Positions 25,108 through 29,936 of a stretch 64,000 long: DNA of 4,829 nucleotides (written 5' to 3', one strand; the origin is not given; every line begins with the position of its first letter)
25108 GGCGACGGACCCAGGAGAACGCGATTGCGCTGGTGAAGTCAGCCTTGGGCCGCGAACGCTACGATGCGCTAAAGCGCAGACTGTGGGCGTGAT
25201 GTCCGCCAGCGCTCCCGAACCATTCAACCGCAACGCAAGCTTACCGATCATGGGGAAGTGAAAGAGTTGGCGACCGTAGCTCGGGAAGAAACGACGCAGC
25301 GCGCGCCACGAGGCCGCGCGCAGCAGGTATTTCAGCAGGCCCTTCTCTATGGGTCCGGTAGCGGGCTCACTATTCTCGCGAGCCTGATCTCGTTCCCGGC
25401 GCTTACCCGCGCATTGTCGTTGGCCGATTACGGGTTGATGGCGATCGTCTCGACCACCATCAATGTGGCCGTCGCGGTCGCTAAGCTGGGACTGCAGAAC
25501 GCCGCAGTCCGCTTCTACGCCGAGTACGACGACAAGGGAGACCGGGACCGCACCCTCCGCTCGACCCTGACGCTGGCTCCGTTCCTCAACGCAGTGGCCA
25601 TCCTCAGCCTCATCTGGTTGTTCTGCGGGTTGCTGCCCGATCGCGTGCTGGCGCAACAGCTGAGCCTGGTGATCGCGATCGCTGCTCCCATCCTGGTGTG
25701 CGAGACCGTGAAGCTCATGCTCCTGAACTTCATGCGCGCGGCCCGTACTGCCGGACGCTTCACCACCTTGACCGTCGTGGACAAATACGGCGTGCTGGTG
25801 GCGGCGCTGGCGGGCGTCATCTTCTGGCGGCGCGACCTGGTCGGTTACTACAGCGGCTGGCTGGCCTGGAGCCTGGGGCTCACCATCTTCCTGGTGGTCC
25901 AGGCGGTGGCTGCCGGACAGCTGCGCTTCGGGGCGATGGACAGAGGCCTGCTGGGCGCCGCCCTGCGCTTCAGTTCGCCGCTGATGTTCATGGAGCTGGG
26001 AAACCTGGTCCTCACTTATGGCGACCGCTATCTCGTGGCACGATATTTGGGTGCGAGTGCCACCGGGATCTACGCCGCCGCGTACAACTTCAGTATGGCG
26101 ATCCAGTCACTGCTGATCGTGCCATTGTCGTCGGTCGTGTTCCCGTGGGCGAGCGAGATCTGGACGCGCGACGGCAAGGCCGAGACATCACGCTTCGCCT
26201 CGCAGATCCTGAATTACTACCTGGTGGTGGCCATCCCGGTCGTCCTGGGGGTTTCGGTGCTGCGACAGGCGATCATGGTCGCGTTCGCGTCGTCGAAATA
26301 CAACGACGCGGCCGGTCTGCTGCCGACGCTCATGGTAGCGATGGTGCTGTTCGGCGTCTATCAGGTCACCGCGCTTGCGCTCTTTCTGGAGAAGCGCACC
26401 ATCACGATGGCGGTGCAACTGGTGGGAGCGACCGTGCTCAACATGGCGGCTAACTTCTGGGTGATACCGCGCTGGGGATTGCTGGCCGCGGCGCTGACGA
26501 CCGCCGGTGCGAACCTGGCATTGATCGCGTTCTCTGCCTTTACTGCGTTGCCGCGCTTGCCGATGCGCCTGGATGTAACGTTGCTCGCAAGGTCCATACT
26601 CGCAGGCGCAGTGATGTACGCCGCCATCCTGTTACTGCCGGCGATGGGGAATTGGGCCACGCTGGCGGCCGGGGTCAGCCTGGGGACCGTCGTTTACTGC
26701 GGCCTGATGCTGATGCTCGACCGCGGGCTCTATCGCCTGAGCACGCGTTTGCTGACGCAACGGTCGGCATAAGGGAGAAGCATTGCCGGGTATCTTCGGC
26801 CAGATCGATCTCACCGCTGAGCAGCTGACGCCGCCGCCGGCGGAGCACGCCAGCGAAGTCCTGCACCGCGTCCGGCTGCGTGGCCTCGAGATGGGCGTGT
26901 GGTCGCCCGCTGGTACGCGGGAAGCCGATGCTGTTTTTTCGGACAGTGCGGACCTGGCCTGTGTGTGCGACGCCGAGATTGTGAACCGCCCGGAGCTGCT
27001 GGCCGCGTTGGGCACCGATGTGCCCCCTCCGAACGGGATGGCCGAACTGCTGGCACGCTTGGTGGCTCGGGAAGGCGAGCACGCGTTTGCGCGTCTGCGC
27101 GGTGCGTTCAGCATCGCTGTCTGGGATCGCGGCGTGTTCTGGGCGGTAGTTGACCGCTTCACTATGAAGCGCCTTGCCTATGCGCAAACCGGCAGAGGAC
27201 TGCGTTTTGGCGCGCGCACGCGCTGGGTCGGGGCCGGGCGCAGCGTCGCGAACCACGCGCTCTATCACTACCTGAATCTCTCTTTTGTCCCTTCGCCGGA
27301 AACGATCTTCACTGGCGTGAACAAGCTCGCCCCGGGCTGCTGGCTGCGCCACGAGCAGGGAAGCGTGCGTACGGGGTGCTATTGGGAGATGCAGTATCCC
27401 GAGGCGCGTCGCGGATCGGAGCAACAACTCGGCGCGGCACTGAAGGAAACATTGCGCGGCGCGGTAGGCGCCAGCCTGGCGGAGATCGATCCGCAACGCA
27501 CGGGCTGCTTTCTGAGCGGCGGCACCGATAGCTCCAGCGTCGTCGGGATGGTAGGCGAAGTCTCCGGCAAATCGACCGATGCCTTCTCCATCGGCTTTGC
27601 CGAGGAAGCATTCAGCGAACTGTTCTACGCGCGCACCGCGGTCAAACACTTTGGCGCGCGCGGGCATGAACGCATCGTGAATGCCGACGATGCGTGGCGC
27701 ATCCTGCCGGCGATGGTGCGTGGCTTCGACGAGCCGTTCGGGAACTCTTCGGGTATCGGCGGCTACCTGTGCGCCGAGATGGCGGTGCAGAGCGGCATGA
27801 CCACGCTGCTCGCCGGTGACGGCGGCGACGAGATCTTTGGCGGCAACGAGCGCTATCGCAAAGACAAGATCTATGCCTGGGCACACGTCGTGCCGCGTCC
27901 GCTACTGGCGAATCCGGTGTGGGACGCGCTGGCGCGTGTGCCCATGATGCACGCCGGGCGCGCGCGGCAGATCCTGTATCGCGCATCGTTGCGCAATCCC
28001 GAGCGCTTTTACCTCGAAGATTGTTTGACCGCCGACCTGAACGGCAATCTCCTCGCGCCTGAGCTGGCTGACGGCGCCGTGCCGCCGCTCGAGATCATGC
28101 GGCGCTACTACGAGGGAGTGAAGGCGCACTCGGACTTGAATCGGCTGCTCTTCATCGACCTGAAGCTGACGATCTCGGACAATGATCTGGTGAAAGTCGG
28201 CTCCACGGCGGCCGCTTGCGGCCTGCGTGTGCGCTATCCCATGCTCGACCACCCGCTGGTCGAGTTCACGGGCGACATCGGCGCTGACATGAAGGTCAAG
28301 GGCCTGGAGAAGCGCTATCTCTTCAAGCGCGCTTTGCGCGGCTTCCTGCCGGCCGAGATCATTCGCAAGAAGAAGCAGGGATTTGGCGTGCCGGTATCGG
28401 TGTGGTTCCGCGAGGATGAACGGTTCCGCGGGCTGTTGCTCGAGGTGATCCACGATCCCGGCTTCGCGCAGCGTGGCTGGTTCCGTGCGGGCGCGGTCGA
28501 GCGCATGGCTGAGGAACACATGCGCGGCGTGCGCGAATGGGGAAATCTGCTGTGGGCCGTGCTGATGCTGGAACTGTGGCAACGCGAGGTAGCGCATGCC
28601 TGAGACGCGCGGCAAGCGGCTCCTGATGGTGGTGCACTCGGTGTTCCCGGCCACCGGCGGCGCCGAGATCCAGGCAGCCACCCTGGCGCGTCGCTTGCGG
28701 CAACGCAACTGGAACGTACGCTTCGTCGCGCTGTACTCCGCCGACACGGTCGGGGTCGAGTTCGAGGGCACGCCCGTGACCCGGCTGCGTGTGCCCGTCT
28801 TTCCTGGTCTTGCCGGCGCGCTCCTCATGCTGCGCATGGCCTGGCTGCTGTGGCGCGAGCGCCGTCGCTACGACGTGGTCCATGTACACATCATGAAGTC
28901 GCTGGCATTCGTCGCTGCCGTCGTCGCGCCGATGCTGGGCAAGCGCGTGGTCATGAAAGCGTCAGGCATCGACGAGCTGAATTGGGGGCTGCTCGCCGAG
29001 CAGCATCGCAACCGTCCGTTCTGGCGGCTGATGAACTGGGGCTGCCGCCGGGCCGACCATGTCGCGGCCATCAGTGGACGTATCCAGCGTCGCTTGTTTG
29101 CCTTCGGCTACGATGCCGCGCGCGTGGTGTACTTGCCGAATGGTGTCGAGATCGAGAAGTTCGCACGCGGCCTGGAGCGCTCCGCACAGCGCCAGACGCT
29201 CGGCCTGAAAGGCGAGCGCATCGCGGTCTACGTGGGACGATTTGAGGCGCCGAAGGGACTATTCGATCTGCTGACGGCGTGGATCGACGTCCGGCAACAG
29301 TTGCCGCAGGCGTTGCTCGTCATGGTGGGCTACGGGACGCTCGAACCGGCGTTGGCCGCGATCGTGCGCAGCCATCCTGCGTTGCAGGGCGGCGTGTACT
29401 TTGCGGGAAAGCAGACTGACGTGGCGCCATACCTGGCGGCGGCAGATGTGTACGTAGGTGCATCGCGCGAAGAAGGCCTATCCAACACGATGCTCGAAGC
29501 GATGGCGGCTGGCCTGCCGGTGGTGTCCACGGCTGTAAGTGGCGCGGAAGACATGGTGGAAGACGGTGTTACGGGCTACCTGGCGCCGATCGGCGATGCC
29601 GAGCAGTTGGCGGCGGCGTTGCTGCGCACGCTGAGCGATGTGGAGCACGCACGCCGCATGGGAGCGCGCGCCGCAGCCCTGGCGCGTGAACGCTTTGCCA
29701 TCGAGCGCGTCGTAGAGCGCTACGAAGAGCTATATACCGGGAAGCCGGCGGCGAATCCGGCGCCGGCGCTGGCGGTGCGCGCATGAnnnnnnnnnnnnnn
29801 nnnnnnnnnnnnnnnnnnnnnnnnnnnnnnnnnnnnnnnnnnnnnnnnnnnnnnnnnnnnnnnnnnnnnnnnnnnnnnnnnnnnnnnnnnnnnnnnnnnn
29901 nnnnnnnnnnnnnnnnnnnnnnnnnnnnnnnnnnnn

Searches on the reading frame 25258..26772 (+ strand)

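Call 16: search_protein_families(library=pfam, proteins=[window:25258-26772:+], max_evalue=0.001)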
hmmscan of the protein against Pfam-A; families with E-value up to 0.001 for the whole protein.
window:25258-26772:+ (504 aa): 2 families
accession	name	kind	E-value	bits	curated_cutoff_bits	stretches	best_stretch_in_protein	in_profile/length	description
PF01943.22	Polysacc_synt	-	4.1e-28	99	28.2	1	27-302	4-274/274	Polysaccharide biosynthesis protein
PF13440.11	Polysacc_synt_3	-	1.2e-19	71.1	23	1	49-351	2-291/293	Polysaccharide biosynthesis protein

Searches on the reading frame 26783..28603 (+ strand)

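Call 16: search_protein_families(library=pfam, proteins=[window:26783-28603:+], max_evalue=0.001)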
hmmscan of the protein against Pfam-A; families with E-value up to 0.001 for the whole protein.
window:26783-28603:+ (606 aa): 3 families
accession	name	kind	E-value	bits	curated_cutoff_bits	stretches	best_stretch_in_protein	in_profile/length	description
PF00733.27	Asn_synthase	-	3e-72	244.7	21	1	220-601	2-354/354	Asparagine synthase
PF13537.11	GATase_7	-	8.6e-10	39.1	25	1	52-145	17-117/123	Glutamine amidotransferase domain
PF13522.11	GATase_6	-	2.7e-05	24.6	27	1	59-143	40-128/130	Glutamine amidotransferase domain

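Call 100: search_protein_families(library=ncbifam, proteins=[window:26783-28603:+], max_evalue=1e-10)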
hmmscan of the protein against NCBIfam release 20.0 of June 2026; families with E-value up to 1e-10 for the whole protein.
window:26783-28603:+ (606 aa): 6 families
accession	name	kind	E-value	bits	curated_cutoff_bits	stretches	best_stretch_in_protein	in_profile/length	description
TIGR03108.1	eps_aminotran_1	hypoth_equivalog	7.6e-85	285.8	816.9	1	51-599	63-624/628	XrtA/PEP-CTERM system amidotransferase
TIGR01536.1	asn_synth_AEB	equivalog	4.2e-59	200.9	267.1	1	87-534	102-517/517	asparagine synthase (glutamine-hydrolyzing)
TIGR03104.1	trio_amidotrans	equivalog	9.7e-59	199.1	570.1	2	58-360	70-385/589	N-acetylglutaminylglutamine amidotransferase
NF033535.1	lass_lactam_cya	exception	1.9e-31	109.3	525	1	50-352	62-376/668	lasso peptide isopeptide bond-forming cyclase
NF006949.0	PRK09431.1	equivalog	1.5e-18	66.7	499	1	178-359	171-362/554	asparagine synthase B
NF033561.1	macrolact_Ik_Al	subfamily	1.2e-12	47.3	300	1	171-354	150-333/561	albusnodin/ikarugamycin family macrolactam cyclase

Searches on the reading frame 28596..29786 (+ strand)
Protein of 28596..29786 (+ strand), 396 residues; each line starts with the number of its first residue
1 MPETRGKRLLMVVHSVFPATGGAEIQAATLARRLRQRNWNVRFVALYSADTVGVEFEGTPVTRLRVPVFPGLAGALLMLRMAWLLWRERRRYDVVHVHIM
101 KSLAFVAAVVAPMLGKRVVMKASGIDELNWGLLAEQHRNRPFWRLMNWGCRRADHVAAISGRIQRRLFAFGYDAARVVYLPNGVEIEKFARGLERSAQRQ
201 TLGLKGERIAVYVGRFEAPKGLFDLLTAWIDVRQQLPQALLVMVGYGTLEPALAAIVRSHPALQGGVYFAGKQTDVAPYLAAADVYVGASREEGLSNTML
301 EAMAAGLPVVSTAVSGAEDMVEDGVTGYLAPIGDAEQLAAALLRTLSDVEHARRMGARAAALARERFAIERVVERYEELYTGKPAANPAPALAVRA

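Call 29: search_protein_families(library=ncbifam, proteins=[window:28596-29786:+], max_evalue=0.00001)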
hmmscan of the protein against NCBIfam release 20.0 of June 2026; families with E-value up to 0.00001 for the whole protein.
window:28596-29786:+ (396 aa): 37 families (the best 25 are shown)
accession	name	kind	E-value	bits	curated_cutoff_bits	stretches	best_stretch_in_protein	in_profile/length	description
TIGR03088.1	stp2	hypoth_equivalog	1.1e-43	149.7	409.05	1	81-381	69-371/374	TIGR03088 family PEP-CTERM/XrtA system glycosyltransferase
TIGR03999.1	thiol_BshA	equivalog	4.4e-41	141.1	273.7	1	16-381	7-371/375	N-acetyl-alpha-D-glucosaminyl L-malate synthase BshA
TIGR04063.1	stp3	hypoth_equivalog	6.4e-30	104.3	442.05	1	144-381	149-393/397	TIGR04063 family PEP-CTERM/XrtA system glycosyltransferase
NF041876.1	EPS_EpsE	equivalog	9.1e-26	91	400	1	75-371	95-384/389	exopolysaccharide biosynthesis GT4 family glycosyltransferase EpsE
TIGR02149.1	glgA_Coryne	subfamily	8e-25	87.8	302.4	1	21-380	16-387/391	glycogen synthase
TIGR04157.1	glyco_rSAM_CFB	subfamily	1.8e-23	83.2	400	1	150-380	167-406/406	TIGR04157 family glycosyltransferase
TIGR04047.1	MSMEG_0565_glyc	hypoth_equivalog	2.5e-23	82.8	259.85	1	11-368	4-359/373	MSMEG_0565 family glycosyltransferase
NF038229.1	Glyco4_Geo_Pelo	equivalog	3.6e-21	75.6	400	1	151-381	108-334/338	GPMC system family 4 glycosyltransferase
NF047684.1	TeichurnBiosyTuaC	equivalog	5.6e-20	71.6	550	1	92-361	109-367/391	teichuronic acid biosynthesis protein TuaC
NF053787.1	GlcN_PG_synth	equivalog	4.8e-19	68.4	480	1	151-380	142-356/361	N-acetylglucosaminyl phosphatidylglycerol synthase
TIGR03449.1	mycothiol_MshA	equivalog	5.8e-18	65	462.5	1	88-381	99-401/406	D-inositol-3-phosphate glycosyltransferase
NF007640.0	PRK10307.1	subfamily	6.8e-16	58.2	276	1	128-378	147-402/411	WcaI family glycosyltransferase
NF011726.0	PRK15179.1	equivalog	2.1e-15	56.1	733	1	234-377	544-688/694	Vi polysaccharide biosynthesis protein TviE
NF038011.1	PelF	equivalog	3.5e-15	56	100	1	149-380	254-489/489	GT4 family glycosyltransferase PelF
NF047880.1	glyco_SdgA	exception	7.5e-14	51.2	800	1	231-379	339-486/488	serine-aspartate repeat adhesin O-glycosyltransferase SdgA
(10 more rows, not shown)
